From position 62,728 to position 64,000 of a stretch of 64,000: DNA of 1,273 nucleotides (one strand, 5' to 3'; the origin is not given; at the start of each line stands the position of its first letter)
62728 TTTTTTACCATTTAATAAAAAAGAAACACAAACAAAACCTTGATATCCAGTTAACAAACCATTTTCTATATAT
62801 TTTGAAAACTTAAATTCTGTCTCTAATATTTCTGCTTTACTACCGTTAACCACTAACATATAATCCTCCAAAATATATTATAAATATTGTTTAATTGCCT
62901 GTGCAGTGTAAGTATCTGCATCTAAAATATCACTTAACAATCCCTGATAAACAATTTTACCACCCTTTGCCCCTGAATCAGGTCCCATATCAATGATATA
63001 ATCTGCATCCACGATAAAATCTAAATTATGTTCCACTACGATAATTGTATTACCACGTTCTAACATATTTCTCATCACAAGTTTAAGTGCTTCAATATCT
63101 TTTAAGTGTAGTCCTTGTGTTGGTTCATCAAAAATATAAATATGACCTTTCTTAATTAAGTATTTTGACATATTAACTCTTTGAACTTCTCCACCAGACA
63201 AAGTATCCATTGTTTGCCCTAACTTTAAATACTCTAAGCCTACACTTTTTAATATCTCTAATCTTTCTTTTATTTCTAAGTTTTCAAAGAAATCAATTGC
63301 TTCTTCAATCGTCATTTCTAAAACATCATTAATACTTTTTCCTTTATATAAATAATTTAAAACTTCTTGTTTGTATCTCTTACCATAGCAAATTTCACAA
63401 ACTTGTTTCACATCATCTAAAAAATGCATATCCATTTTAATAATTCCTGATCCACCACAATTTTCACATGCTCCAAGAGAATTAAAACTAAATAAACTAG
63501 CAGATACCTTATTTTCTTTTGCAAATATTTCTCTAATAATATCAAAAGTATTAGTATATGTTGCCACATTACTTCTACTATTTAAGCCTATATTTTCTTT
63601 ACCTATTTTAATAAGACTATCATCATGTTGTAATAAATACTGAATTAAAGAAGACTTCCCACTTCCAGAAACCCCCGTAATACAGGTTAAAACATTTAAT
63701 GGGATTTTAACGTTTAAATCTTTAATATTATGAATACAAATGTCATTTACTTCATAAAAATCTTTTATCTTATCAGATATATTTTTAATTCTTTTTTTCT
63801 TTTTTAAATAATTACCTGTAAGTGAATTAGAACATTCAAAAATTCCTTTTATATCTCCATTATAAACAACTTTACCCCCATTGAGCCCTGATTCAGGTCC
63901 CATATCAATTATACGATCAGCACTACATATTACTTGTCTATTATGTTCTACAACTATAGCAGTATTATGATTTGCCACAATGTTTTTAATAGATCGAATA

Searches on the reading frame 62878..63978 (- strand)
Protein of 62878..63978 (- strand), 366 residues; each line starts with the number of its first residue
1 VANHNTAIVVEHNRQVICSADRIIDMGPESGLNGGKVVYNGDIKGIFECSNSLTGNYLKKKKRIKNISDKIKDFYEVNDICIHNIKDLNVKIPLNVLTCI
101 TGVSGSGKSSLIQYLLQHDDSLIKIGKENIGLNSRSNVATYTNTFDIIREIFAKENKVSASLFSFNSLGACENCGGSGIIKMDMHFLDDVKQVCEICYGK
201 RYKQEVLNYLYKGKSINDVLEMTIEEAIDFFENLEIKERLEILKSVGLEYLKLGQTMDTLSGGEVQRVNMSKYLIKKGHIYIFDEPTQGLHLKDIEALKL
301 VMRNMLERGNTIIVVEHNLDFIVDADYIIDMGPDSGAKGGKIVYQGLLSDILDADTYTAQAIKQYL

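Call 54: search_protein_families(library=pfam, proteins=[window:62878-63978:-], max_evalue=0.0001)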
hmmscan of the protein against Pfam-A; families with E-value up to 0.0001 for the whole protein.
window:62878-63978:- (366 aa): 2 families
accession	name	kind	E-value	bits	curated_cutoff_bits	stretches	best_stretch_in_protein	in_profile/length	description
PF00005.33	ABC_tran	-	1.7e-13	51.8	25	1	86-288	2-137/137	ABC transporter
PF13304.12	AAA_21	-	4.4e-05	24.1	27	0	97-117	1-21/304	AAA domain, putative AbiEii toxin, Type IV TA system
